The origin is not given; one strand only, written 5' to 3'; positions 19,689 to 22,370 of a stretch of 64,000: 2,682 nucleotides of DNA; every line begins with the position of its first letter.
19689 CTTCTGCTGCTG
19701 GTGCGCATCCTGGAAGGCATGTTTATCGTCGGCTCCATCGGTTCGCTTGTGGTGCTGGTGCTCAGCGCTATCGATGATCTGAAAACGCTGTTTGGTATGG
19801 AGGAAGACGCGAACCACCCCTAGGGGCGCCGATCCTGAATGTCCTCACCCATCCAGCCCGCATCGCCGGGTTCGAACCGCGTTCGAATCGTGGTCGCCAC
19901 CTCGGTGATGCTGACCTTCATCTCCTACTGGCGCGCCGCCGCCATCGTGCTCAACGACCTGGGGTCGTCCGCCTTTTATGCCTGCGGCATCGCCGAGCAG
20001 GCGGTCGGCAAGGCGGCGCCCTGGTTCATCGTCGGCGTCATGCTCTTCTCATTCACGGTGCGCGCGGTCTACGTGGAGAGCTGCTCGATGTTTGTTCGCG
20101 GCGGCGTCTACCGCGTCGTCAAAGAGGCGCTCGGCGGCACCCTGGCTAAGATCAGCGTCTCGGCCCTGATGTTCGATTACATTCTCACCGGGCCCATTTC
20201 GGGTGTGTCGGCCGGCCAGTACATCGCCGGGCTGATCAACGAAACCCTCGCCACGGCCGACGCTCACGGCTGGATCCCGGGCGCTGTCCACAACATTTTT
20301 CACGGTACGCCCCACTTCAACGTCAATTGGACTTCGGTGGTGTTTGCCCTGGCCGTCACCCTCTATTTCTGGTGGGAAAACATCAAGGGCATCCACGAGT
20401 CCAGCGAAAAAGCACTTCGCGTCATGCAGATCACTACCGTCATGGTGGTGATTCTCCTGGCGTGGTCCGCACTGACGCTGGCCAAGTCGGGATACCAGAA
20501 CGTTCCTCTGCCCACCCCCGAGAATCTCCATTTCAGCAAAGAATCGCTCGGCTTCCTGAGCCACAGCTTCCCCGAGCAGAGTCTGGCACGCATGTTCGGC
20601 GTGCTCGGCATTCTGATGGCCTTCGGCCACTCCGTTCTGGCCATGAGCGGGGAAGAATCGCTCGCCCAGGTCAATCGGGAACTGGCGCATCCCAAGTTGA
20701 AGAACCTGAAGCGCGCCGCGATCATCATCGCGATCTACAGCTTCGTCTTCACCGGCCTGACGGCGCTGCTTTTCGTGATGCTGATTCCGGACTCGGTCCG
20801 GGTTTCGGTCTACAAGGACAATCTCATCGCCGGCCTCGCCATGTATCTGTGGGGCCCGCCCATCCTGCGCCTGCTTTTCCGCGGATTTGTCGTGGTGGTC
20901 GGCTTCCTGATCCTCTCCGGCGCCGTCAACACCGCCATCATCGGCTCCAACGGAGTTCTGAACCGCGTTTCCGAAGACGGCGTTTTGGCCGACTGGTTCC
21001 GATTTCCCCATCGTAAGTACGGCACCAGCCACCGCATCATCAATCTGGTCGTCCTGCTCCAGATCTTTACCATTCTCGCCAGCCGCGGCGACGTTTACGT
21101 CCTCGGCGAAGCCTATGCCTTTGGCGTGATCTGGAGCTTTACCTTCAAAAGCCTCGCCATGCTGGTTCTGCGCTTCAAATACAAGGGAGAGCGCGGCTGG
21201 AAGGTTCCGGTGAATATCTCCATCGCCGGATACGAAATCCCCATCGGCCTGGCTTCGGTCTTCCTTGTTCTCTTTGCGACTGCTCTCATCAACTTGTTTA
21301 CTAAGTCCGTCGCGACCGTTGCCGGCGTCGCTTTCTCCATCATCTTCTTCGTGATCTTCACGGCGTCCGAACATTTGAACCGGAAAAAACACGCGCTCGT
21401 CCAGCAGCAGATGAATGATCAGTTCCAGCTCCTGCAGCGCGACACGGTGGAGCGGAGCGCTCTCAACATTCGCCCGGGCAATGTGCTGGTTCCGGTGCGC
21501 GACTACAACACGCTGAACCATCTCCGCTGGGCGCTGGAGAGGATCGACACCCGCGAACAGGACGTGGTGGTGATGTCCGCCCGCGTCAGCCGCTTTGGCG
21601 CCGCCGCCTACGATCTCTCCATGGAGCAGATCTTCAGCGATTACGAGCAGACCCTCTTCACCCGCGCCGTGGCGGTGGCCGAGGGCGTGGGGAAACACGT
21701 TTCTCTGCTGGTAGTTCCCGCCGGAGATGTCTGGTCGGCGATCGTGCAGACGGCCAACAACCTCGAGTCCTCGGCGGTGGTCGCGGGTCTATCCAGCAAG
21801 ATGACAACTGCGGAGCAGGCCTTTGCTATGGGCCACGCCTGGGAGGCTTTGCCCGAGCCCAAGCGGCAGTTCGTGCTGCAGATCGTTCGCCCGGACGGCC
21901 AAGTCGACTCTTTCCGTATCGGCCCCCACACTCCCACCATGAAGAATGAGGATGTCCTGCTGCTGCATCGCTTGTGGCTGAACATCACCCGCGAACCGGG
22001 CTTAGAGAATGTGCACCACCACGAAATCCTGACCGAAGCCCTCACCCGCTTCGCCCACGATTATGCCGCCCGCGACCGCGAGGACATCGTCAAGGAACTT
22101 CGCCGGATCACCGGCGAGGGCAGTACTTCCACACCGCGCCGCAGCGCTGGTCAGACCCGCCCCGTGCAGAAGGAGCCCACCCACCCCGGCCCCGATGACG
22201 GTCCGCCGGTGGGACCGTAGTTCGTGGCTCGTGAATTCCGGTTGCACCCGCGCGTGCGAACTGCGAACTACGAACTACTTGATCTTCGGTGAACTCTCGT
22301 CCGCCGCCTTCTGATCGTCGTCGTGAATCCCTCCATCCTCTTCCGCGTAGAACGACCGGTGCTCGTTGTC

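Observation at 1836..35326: Window-wide class of period-7 (heptanucleotide) arrays that abut stop codons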

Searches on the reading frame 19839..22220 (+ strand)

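Call 32: search_protein_families(library=pfam, proteins=[window:19839-22220:+], max_evalue=0.001)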
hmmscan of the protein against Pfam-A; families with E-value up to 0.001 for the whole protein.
window:19839-22220:+ (793 aa): 1 family
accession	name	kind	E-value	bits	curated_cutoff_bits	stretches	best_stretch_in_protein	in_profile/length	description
PF13520.12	AA_permease_2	-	1.3e-50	173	27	1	28-507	1-427/427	Amino acid permease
